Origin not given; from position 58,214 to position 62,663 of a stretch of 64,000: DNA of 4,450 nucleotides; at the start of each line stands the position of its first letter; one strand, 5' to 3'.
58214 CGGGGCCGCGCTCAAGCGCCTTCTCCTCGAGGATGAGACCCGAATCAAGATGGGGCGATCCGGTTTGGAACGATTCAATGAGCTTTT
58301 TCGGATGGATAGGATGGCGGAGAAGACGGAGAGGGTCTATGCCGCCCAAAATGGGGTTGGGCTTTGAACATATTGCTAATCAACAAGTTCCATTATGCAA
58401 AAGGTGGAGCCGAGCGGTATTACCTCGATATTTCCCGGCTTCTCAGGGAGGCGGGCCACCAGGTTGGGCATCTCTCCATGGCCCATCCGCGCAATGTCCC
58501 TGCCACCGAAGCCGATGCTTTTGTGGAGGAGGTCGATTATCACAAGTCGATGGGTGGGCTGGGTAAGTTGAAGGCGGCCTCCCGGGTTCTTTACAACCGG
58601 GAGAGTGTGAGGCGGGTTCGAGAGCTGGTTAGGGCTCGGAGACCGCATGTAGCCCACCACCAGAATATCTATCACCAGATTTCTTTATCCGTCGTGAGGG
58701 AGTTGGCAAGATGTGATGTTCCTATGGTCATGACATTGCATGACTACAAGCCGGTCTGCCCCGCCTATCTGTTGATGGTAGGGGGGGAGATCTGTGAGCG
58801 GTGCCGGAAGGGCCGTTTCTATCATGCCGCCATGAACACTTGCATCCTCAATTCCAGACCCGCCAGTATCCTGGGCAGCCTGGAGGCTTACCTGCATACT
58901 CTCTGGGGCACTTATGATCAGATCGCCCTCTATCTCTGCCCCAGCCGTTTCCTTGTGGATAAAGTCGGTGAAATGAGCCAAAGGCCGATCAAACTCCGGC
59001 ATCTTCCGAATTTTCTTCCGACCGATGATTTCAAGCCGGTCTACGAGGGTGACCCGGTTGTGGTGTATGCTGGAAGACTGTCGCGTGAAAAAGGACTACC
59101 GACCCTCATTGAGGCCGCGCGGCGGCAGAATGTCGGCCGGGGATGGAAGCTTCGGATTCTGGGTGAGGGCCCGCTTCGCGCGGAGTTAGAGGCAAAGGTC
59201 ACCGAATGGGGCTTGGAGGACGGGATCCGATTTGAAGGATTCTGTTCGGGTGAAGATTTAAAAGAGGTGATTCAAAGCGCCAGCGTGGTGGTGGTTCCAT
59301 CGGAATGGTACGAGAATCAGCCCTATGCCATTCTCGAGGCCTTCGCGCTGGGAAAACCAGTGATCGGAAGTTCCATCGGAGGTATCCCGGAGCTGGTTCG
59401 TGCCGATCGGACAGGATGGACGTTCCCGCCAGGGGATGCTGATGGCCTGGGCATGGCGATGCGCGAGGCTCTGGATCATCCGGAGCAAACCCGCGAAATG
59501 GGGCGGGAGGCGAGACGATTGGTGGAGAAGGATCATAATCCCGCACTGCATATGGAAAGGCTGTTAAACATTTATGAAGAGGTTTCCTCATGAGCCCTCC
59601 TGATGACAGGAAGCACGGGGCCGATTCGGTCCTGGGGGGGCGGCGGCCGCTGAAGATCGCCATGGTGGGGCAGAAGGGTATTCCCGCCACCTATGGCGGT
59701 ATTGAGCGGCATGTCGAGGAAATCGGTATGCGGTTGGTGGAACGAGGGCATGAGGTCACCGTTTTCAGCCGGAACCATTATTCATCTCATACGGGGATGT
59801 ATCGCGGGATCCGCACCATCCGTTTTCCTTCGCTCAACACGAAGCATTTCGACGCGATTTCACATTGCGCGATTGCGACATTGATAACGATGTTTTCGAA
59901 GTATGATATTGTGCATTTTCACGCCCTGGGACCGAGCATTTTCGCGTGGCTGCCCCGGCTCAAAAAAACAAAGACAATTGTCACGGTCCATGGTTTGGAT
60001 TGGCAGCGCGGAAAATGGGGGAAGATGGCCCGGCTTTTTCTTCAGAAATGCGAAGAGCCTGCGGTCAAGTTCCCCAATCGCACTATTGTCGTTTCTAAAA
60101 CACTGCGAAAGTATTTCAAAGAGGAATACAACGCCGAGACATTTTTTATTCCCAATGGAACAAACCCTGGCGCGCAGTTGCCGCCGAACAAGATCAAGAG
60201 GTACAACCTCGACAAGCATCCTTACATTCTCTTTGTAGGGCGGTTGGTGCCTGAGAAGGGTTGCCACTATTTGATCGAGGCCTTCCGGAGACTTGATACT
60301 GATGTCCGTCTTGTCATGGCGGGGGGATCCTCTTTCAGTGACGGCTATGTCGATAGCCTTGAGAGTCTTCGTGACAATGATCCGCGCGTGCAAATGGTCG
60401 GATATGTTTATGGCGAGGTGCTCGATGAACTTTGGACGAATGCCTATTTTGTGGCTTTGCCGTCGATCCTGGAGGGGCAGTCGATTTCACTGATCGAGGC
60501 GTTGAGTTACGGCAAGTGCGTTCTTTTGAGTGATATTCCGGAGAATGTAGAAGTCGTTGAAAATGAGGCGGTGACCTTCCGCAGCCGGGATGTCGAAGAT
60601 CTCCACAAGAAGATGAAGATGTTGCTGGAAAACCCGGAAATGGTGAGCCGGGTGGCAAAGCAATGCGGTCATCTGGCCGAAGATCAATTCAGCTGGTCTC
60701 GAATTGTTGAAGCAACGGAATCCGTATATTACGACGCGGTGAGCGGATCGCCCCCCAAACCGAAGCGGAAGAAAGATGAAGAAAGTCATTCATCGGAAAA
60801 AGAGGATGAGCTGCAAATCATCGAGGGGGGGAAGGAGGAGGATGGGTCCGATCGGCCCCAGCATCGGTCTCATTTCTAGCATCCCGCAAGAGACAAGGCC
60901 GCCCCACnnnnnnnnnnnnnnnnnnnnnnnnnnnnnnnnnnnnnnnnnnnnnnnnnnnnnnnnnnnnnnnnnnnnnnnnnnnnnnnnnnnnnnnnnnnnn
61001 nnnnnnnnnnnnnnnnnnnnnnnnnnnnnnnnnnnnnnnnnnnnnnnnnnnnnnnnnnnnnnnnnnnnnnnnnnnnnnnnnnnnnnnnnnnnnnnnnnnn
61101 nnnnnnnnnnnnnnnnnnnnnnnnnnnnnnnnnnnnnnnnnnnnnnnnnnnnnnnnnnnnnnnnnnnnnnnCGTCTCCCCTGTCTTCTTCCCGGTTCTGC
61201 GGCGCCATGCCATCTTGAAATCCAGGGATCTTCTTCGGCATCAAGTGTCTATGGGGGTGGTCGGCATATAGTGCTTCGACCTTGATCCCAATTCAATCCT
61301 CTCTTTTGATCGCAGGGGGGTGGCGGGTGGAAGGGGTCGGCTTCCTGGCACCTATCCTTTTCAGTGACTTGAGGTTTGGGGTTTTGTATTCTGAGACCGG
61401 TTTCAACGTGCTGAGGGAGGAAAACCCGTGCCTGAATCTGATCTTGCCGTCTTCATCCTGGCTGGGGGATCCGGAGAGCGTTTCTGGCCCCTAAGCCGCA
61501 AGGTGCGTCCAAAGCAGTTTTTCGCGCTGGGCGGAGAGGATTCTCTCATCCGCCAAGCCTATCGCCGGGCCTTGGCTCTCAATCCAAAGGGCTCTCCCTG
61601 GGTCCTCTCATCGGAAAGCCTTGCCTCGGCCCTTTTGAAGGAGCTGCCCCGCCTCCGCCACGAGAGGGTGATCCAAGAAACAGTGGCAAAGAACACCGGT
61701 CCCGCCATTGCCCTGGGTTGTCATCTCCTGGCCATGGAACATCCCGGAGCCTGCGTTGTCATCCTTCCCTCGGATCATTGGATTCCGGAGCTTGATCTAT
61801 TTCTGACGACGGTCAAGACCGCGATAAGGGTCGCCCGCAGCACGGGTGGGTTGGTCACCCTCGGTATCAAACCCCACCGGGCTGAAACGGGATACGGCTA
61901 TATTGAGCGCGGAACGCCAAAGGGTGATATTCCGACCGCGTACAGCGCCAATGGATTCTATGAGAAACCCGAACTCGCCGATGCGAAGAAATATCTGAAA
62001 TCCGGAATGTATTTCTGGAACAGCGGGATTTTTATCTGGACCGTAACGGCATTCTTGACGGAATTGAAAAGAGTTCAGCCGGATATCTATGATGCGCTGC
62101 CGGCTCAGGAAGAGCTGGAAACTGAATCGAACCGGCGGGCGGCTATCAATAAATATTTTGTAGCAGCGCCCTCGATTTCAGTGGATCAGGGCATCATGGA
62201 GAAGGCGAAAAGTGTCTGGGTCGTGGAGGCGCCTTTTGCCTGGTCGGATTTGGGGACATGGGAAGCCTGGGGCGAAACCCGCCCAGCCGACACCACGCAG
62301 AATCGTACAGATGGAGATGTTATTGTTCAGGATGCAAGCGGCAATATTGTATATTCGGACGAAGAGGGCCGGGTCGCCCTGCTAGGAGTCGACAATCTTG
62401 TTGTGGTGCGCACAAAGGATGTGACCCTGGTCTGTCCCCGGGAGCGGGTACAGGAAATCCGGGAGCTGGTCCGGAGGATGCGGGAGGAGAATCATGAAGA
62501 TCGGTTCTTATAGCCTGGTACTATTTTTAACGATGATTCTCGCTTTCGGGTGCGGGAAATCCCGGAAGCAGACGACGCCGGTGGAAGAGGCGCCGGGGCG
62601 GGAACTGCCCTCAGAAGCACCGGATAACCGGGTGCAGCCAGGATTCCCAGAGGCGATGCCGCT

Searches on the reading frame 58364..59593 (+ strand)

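Call 6: search_protein_families(library=pfam, proteins=[window:58364-59593:+], max_evalue=0.01)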
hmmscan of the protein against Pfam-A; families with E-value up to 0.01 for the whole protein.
window:58364-59593:+ (409 aa): 6 families
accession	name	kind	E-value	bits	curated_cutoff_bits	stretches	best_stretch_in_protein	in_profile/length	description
PF00534.26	Glycos_transf_1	-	5.3e-37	127.4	26.4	1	225-385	10-171/172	Glycosyl transferases group 1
PF13692.12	Glyco_trans_1_4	-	1.1e-32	113.7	27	1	231-371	2-141/142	Glycosyl transferases group 1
PF13579.12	Glyco_trans_4_4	-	9.2e-12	46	29.7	1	14-130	1-106/158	Glycosyl transferase 4-like domain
PF13524.12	Glyco_trans_1_2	-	2.9e-11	43.9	25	1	248-401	5-143/144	Glycosyl transferase-like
PF13439.12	Glyco_transf_4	-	4.1e-10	40.4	28.5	1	14-221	2-169/170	Glycosyltransferase Family 4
PF20706.3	GT4-conflict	-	1.7e-05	24.4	26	1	206-387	170-355/385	Family 4 Glycosyltransferase in conflict systems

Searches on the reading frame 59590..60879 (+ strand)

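Call 6: search_protein_families(library=pfam, proteins=[window:59590-60879:+], max_evalue=0.01)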
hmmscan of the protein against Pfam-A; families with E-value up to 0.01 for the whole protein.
window:59590-60879:+ (429 aa): 9 families
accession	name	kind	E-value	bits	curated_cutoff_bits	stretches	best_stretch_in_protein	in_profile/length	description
PF00534.26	Glycos_transf_1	-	7.8e-28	97.6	26.4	1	204-357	8-167/172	Glycosyl transferases group 1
PF13439.12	Glyco_transf_4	-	2.7e-24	86.5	28.5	1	35-193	1-168/170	Glycosyltransferase Family 4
PF13692.12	Glyco_trans_1_4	-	2.6e-23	83.3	27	1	211-348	2-142/142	Glycosyl transferases group 1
PF13579.12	Glyco_trans_4_4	-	3.2e-18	67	29.7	1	36-190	1-158/158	Glycosyl transferase 4-like domain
PF09314.17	DUF1972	-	3.5e-11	43.5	25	1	23-191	4-185/186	Domain of unknown function (DUF1972)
PF13477.12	Glyco_trans_4_2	-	1.4e-08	35.4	23.4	1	41-141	12-114/139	Glycosyl transferase 4-like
PF08323.17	Glyco_transf_5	-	4.2e-05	23.8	22.7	0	74-142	101-174/239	Starch synthase catalytic domain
PF13524.12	Glyco_trans_1_2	-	0.00049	20.5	25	1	296-375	62-141/144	Glycosyl transferase-like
PF20706.3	GT4-conflict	-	0.0015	18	26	1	166-373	151-382/385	Family 4 Glycosyltransferase in conflict systems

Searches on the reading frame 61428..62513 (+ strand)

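Call 6: search_protein_families(library=pfam, proteins=[window:61428-62513:+], max_evalue=0.01)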
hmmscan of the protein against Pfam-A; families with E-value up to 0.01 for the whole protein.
window:61428-62513:+ (361 aa): 3 families
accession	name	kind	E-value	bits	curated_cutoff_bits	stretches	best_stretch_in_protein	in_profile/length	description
PF00483.29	NTP_transferase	-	7.4e-41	140.8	21.2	1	9-288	3-242/245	Nucleotidyl transferase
PF22640.1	ManC_GMP_beta-helix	-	7.8e-15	55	27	1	296-350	1-54/55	MannoseP isomerase/GMP-like beta-helix domain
PF12804.13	NTP_transf_3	-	0.00017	22.3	27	1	9-117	2-96/160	MobA-like NTP transferase domain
